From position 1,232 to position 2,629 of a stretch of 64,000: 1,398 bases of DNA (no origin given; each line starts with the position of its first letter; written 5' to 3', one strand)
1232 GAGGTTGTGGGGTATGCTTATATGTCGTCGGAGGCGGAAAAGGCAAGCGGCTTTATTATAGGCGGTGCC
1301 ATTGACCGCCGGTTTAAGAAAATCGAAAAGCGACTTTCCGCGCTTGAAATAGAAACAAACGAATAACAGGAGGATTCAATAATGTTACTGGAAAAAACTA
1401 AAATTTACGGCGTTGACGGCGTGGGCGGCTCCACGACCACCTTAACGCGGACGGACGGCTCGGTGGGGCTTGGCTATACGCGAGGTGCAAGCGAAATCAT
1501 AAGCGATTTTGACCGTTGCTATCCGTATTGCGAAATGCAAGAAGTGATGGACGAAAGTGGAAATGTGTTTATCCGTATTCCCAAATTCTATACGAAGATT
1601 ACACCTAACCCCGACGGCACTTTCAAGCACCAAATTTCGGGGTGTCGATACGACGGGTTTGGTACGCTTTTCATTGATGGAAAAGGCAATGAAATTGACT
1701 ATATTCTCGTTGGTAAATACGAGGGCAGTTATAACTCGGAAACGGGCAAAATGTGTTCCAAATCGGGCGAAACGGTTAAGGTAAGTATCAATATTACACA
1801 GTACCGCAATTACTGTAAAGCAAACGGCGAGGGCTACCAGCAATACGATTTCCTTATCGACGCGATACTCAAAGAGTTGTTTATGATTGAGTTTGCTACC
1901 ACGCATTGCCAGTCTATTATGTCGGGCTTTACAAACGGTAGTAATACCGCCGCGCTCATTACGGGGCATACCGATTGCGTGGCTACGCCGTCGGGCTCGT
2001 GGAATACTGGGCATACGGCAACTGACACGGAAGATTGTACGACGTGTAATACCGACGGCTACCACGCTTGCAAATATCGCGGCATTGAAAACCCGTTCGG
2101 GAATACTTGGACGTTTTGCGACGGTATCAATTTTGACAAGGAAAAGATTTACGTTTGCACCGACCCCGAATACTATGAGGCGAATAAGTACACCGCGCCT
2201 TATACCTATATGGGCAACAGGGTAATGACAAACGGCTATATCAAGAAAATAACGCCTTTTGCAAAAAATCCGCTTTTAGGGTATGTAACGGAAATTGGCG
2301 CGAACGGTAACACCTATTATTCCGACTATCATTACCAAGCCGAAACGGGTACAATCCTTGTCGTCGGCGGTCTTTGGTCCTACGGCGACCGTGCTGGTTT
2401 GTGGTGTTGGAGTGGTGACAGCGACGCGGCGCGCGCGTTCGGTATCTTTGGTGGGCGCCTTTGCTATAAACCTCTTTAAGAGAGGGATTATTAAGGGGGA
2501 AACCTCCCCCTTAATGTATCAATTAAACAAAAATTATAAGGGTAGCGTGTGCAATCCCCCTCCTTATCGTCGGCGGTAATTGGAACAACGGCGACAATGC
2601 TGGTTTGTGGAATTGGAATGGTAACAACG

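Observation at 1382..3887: Complete diversity-generating retroelement (target-VR, TR, RT) with adenine-only mismatches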

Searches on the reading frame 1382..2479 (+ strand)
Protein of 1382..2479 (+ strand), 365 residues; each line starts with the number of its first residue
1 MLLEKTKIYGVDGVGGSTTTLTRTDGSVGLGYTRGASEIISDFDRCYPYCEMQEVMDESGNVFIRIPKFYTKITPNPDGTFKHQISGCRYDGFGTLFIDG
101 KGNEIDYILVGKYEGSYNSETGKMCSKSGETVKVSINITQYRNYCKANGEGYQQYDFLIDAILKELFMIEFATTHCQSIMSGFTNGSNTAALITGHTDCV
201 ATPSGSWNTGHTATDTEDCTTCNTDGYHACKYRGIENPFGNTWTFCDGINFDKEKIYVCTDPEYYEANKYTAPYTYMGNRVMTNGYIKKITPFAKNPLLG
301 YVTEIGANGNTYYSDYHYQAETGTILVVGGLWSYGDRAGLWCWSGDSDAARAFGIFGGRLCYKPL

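Call 5: search_protein_families(library=pfam, proteins=[window:1382-2479:+], max_evalue=0.01)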
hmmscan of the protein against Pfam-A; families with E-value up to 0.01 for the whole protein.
window:1382-2479:+ (365 aa): 0 families

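Call 6: search_protein_families(library=phrogs, proteins=[window:1382-2479:+], max_evalue=0.01)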
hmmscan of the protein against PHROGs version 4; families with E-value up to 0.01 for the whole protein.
window:1382-2479:+ (365 aa): 2 families
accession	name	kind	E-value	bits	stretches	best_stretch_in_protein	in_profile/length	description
phrog_5302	-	tail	6.4e-57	194.3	1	58-364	234-544/548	tail protein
phrog_2889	-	unknown function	2.2e-11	44.2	1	58-262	83-267/418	-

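Call 12: find_homologous_proteins(query=window:1382-2479:+)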
Query window:1382-2479:+ (365 aa): 910 proteins with E <= 0.001 among 2983 candidates; the best 120 are listed.
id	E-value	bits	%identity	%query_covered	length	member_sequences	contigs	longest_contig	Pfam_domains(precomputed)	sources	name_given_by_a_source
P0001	6.6e-227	771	88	100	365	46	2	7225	-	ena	-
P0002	4.1e-206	703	82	100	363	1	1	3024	-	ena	-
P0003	4.4e-202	689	81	100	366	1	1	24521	-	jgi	-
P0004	8.9e-199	679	78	100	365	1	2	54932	-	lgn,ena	-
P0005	6.1e-192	656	77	100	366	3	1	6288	-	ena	-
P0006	7.6e-187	639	75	100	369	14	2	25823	-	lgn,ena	-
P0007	3.1e-184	631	74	100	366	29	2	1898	-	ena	-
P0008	4.1e-182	624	75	100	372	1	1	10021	-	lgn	-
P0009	3.2e-179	614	73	100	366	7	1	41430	-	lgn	-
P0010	7.0e-179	613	74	100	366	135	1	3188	-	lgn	-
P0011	3.9e-178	611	73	100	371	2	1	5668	-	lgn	-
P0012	5.5e-177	607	73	100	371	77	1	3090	-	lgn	-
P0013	9.5e-176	603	72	100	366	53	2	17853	-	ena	-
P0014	1.5e-175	602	72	100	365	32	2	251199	-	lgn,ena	-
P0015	2.6e-175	601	72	100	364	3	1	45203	-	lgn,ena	-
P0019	1.5e-171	589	70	100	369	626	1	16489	-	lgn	-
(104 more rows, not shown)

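Call 14: list_cluster_members(proteins=[window:1382-2476:+, P0001, P0010, P0019])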
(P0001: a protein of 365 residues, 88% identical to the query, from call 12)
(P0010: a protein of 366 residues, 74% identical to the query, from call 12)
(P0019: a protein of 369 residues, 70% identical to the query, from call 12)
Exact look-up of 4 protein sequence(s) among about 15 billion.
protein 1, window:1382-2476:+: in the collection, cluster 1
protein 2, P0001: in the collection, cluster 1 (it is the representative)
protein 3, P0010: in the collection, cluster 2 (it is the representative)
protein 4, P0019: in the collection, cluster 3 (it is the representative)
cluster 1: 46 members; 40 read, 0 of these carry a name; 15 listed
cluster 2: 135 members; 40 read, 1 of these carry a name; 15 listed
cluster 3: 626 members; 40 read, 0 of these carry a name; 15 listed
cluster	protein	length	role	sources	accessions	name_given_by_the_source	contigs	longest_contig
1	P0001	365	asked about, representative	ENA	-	-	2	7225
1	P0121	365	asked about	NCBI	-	-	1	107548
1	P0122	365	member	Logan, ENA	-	-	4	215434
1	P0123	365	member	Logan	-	-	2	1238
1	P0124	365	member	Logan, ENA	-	-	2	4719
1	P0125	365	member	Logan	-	-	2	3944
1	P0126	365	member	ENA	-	-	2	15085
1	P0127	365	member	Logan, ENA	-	-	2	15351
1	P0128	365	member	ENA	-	-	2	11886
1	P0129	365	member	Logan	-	-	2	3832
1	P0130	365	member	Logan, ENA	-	-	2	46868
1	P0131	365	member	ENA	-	-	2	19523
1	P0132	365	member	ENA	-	-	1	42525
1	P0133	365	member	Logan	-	-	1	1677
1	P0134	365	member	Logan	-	-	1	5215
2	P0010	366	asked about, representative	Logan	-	-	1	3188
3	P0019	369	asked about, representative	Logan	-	-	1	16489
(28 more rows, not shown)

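Call 15: find_encoding_contigs(protein=P0001, flank=6000, max_places=6)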
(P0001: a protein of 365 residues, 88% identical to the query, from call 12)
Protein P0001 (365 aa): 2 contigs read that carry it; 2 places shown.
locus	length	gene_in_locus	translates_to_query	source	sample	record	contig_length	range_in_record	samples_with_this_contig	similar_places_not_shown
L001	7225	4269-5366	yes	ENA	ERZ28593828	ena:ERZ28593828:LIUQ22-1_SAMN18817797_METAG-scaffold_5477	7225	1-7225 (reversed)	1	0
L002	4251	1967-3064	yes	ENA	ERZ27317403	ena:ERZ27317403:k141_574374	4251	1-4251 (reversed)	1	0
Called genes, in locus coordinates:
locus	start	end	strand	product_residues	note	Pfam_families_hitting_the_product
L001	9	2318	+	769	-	-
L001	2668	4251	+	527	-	-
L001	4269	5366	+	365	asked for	-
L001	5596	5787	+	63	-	-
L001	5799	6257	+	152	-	-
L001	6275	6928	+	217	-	-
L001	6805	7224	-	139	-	?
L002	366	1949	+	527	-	-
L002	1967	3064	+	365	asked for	-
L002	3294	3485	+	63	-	-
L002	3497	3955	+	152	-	-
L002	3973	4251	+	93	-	?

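Call 18: find_encoding_contigs(protein=P0130, flank=8000, max_places=3)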
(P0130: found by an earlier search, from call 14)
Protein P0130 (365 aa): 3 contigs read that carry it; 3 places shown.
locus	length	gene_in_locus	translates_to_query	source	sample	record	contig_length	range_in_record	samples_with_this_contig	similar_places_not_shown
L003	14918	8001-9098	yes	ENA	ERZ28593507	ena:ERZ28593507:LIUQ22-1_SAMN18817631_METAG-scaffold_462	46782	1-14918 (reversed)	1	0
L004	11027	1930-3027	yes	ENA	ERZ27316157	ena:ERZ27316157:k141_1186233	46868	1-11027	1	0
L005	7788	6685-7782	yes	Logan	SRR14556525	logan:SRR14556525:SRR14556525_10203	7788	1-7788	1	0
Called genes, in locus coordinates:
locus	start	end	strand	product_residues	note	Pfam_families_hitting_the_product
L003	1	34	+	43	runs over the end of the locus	-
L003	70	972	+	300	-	-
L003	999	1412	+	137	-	-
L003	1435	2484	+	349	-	-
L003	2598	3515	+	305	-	-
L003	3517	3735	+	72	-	-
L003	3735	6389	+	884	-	-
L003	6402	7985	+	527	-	-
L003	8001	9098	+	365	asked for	-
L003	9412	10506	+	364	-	PF00078:RVT_1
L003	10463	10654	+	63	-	-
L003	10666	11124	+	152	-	-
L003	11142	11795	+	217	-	-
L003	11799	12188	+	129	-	-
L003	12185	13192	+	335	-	-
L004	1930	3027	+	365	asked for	-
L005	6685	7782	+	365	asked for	-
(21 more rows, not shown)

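Call 19: find_encoding_contigs(protein=P0122, flank=8000, max_places=4)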
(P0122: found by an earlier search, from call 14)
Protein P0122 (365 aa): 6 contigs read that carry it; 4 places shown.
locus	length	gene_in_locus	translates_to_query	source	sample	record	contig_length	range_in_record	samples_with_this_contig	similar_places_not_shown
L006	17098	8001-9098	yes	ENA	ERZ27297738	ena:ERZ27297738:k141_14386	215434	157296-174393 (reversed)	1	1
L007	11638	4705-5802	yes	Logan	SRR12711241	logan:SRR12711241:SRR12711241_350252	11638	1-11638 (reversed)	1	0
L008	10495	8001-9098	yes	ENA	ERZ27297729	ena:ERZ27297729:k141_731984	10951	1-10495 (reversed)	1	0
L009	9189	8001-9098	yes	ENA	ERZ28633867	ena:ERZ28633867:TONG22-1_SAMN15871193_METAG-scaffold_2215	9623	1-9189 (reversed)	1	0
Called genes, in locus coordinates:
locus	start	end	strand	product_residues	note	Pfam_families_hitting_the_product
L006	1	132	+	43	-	-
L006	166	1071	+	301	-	-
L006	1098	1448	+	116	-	-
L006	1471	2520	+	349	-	-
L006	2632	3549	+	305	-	-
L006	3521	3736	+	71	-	-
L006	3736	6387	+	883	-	-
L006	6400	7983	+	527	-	-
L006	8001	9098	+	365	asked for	-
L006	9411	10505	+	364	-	PF00078:RVT_1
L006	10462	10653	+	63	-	-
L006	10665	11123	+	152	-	-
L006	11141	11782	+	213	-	-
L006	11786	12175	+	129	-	-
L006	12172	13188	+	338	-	-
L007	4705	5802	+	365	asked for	-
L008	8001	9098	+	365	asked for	-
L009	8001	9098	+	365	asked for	-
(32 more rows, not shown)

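Call 20: find_encoding_contigs(protein=P0132, flank=8000, max_places=3)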
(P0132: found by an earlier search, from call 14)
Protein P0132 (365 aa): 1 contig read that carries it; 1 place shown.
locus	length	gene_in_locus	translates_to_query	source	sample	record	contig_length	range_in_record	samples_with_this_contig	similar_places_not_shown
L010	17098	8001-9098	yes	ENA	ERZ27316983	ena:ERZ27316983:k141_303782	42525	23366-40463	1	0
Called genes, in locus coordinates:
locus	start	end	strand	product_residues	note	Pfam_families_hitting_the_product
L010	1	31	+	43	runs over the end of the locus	-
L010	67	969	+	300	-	-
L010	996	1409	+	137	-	-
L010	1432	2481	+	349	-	-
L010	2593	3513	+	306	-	-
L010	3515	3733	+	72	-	-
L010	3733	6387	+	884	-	-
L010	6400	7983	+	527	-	-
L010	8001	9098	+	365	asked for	-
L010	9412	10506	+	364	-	PF00078:RVT_1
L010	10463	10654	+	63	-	-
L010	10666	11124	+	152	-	-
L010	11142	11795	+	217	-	-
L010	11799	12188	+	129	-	-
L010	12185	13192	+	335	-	-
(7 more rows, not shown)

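Call 23: search_protein_families(library=ncbifam, proteins=[window:1382-2479:+], max_evalue=0.01)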
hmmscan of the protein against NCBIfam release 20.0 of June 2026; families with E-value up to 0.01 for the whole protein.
window:1382-2479:+ (365 aa): 0 families

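Call 24: search_protein_families(library=padloc, proteins=[window:1382-2479:+], max_evalue=0.01)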
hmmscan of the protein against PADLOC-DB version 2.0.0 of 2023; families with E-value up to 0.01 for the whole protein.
window:1382-2479:+ (365 aa): 0 families

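Call 34: find_encoding_contigs(protein=P0127, flank=3000, max_places=2)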
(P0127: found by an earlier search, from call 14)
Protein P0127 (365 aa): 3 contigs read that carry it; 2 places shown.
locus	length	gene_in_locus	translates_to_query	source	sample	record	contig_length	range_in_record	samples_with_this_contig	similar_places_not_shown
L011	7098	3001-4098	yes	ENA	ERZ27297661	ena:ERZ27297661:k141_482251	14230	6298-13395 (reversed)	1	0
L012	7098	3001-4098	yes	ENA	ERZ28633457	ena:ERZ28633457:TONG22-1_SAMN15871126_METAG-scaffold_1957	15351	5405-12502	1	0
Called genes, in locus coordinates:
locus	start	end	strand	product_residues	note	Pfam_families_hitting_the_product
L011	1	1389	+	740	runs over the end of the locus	?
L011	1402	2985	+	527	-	-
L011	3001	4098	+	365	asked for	-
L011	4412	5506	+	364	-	PF00078:RVT_1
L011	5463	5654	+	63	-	-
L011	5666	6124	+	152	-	-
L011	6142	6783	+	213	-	-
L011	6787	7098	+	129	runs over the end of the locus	-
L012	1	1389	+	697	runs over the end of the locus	-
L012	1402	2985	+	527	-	-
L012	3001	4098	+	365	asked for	-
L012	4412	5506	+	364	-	PF00078:RVT_1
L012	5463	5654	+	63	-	-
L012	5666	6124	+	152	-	-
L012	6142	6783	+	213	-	-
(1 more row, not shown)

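Call 35: find_encoding_contigs(protein=P0131, flank=3000, max_places=2)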
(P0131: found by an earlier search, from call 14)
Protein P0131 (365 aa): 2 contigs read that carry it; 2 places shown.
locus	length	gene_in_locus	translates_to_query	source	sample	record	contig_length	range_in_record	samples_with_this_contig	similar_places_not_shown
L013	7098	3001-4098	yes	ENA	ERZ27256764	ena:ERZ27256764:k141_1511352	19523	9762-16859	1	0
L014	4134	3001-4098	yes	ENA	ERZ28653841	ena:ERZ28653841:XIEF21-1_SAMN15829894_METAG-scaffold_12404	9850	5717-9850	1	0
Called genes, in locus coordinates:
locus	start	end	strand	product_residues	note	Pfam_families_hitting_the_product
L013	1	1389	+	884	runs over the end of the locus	-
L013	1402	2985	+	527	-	-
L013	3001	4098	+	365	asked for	-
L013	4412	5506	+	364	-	PF00078:RVT_1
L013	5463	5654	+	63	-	-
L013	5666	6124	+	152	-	-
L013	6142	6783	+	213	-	-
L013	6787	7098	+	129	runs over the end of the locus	-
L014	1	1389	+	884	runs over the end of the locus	-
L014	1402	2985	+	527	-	-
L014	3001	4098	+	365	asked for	-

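Call 36: predict_structure(alignment_id=A2)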
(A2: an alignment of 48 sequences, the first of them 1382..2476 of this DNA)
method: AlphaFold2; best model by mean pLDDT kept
length: 365 residues; sequences in the alignment: 48
mean_pLDDT: 82.8   pTM: 0.86
mean pLDDT of the five models: 82.8, 81.8, 80.1, 79.9, 78.7
residues with pLDDT >= 90: 224; 70-90: 62; 50-70: 39; < 50: 40
segments of 3 or more residues with pLDDT < 50: 189-192, 196-229
pLDDT, mean of each block of 10 residues (from residue 1): 87 93 96 68 93 93 96 95 96 93 94 91 89 92 97 95 93 75 52 47 33 38 40 67 90 96 95 94 92 89 90 88 91 63 89 90 90
secondary structure, 60 per line:
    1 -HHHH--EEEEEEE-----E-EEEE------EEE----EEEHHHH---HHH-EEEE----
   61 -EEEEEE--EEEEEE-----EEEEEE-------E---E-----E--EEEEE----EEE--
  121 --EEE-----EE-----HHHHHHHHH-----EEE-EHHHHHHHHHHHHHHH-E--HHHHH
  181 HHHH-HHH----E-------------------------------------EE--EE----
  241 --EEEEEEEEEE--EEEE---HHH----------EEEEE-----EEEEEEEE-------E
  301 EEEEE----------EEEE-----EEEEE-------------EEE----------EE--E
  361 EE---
elements in order: H2-5 E8-14 E22-25 E32-34 E39-41 H42-45 E53-56 E62-67 E70-75 E81-86 E107-111 E116-118 E123-125 H138-146 E152-154 H157-171 H176-184 E243-252 E255-258 E275-279 E285-292 E300-305 E316-319 E325-329 E343-345 E360-362

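Call 40: fold_search(model_id=the predicted structure, library=pdb)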
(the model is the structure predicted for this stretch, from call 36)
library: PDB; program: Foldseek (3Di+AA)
matches with E <= 10: 470; with E <= 0.001: 3
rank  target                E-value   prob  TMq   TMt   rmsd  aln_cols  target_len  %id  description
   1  5vf4_C                2.5e-10  1.00  0.51  0.49  10.1       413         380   16  Thermus aquaticus variable protein (TaqVP) from diversity-generating retroelements (DGR) (released 2017-05-24)
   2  5vf4_D                4.7e-10  1.00  0.52  0.51   9.3       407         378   15  Thermus aquaticus variable protein (TaqVP) from diversity-generating retroelements (DGR) (released 2017-05-24)
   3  5vf4_A                1.1e-09  1.00  0.52  0.50  10.1       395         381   15  Thermus aquaticus variable protein (TaqVP) from diversity-generating retroelements (DGR) (released 2017-05-24)
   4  1yu0                  8.9e-03  0.85  0.31  0.30  17.5       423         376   10  Major Tropism Determinant P1 Variant (released 2005-09-20)
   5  1yu4_A                1.2e-02  0.82  0.29  0.29  16.9       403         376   10  Major Tropism Determinant U1 Variant (released 2005-09-20)
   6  1yu2                  1.4e-02  0.54  0.25  0.25  17.3       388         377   11  Major Tropism Determinant M1 Variant (released 2005-09-20)
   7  1yu3                  2.3e-02  0.80  0.32  0.31  15.0       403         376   11  Major Tropism Determinant I1 Variant (released 2005-09-20)
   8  1yu1                  5.4e-02  0.54  0.31  0.30  17.5       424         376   10  Major Tropism Determinant P3c Variant (released 2005-09-20)
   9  2y3c                  1.1e-01  0.30  0.28  0.35  14.5       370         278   10  Treponema denticola variable protein 1 (released 2011-08-31)
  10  10jx_A                3.8e-01  0.10  0.10  0.20  11.4       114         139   12  Crystal structure of heme binding PAS domain from one component transcription factor, FG214 (released 2026-03-25)
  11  2ihf                  4.8e-01  0.02  0.07  0.11  20.4       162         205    9  Crystal structure of deletion mutant delta 228-252 R190A of the single-stranded DNA binding protein from Thermus aquatic (released 2007-01-02)
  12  8w83_P                8.9e-01  0.01  0.05  0.09  20.9       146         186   10  HLA-DQ2.5-alpha1 gliadin peptide in complex with DQN0344AE02 (released 2023-11-08)
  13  2cwa                  8.9e-01  0.01  0.06  0.10  19.5       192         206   12  Crystal Structure Of The Single-stranded DNA Binding Protein From Thermus Thermophilus HB8 (released 2005-12-17)
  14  3sw1_A                9.9e-01  0.08  0.09  0.20  11.3       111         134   10  Structure of a full-length bacterial LOV protein (released 2012-02-15)
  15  5fm5_P                9.9e-01  0.03  0.06  0.14  12.8        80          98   12  Crystal structure of the myomesin:obscurin-like-1 complex (released 2016-11-23)
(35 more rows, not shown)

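Call 41: fold_search(model_id=the predicted structure, library=viral)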
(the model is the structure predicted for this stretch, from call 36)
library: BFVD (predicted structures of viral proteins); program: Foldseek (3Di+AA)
matches with E <= 10: 436; with E <= 0.001: 41
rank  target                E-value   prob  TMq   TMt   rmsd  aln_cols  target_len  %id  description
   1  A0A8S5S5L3            1.0e-48  1.00  0.89  0.34   2.5       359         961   59  Tail collar fiber protein [Podoviridae sp. ctsUe5]
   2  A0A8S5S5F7            1.8e-26  1.00  0.82  0.49   8.4       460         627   20  Tail collar fiber protein [Caudovirales sp. ctaix4]
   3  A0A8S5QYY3            5.8e-26  1.00  0.81  0.40   3.4       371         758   28  Tail collar fiber protein [Myoviridae sp. ctLtm40]
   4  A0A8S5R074            1.0e-24  1.00  0.77  0.41   4.0       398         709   24  Tail collar fiber protein [Siphoviridae sp. ctyvQ1]
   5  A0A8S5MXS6            3.1e-23  1.00  0.74  0.51   6.3       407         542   24  Tail collar fiber protein [Myoviridae sp. ctRRy11]
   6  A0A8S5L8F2            3.5e-23  1.00  0.80  0.29   3.7       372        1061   25  Tail collar fiber protein [Siphoviridae sp. ctjfQ5]
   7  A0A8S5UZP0            1.4e-22  1.00  0.76  0.63   4.3       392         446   20  Tail collar fiber protein [Myoviridae sp. ctGk74]
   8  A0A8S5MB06            4.1e-21  1.00  0.77  0.47   7.8       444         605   22  Tail collar fiber protein [Siphoviridae sp. ctsDY37]
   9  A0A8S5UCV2            1.5e-20  1.00  0.79  0.70   3.9       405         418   20  Tail collar fiber protein [Myoviridae sp. ctBvM24]
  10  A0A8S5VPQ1            5.7e-20  1.00  0.72  0.46   5.4       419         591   21  (no name in the UniProt tables at hand)
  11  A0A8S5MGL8            6.3e-20  1.00  0.76  0.40   5.6       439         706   20  Tail collar fiber protein [Podoviridae sp. ctqve24]
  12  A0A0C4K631            8.9e-20  1.00  0.72  0.47   3.6       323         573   21  (no name in the UniProt tables at hand)
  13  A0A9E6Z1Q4            1.8e-19  1.00  0.75  0.49   3.7       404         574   19  (no name in the UniProt tables at hand)
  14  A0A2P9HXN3            1.8e-19  1.00  0.69  0.43   8.5       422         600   18  (no name in the UniProt tables at hand)
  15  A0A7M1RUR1            5.1e-19  1.00  0.72  0.47   7.0       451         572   19  Tail fiber protein [uncultured phage cr55_1]
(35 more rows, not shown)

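Call 79: search_dna_similar(query=window:1382-2476:+, collection=phages, mode=protein, max_rows=12)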
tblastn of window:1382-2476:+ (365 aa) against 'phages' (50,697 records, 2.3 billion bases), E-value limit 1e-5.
Records with a match: 17; places in all: 19; records where one place covers at least 80% of the query: 6.
Best place of each record, by identity: <60% 17.
By first word of the organism name: uncultured 9; Bacteriophage 3; Lactobacillus 2; Synechococcus 1; Clostridium 1; Psychrobacillus 1.
By host as written in the record: - 14; Synechococcus sp. PCCC-A2c 1; Clostridium_AP sp000509125 DA266 1; Psychrobacillus psychrodurans 1.
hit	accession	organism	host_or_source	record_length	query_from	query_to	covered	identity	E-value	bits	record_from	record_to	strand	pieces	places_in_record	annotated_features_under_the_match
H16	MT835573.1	Bacteriophage sp.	human fecal samples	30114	6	364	98%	27.1%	1e-22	105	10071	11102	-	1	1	record has no annotation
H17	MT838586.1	Bacteriophage sp.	human fecal samples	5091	1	364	100%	25.1%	1e-7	59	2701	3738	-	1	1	record has no annotation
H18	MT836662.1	Bacteriophage sp.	human fecal samples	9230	111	335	62%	33.6%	6e-23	106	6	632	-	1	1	record has no annotation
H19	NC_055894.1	uncultured phage cr6_1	human feces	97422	55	364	85%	24.3%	3e-7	59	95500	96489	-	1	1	tail protein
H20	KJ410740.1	Synechococcus phage S-EIVl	Synechococcus sp. PCCC-A2c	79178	60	364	84%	23.9%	1e-7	59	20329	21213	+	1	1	hypothetical protein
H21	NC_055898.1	uncultured phage cr115_1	human feces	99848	60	349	79%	24.9%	5e-13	76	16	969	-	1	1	none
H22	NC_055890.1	uncultured phage cr56_1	human feces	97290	57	364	84%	23.3%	2e-6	56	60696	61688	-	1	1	tail protein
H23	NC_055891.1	uncultured phage cr60_1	human feces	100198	101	364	72%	26.8%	5e-12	73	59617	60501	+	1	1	tail protein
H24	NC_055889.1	uncultured phage cr53_1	human feces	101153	56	362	84%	22.7%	1e-7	60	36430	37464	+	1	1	tail protein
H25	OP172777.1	Clostridium phage CS266P3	Clostridium_AP sp000509125 DA266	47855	59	335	76%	24.8%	4e-8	61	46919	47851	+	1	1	none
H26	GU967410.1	Lactobacillus phage LBR48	-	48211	126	316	52%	33.3%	2e-20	99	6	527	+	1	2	none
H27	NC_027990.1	Lactobacillus phage LBR48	-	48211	126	316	52%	33.3%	2e-20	99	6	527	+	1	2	none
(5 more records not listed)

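Call 89: search_solved_structures(query=A2, max_evalue=1)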
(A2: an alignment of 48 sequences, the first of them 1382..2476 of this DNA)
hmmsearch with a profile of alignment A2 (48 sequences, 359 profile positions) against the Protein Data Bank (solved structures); distinct sequences matched with E-value up to 1: 0.

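Call 97: find_encoding_contigs(protein=P0124, flank=1500, max_places=6)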
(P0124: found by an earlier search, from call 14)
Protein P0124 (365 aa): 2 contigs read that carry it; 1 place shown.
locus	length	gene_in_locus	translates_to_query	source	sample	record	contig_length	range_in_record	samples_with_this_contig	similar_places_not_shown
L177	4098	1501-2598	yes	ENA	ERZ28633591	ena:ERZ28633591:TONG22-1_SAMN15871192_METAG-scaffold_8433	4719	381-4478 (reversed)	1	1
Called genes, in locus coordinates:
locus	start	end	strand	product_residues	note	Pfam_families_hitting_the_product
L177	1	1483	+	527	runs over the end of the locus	-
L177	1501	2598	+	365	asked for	-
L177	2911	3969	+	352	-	PF00078:RVT_1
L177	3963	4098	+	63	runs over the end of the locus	-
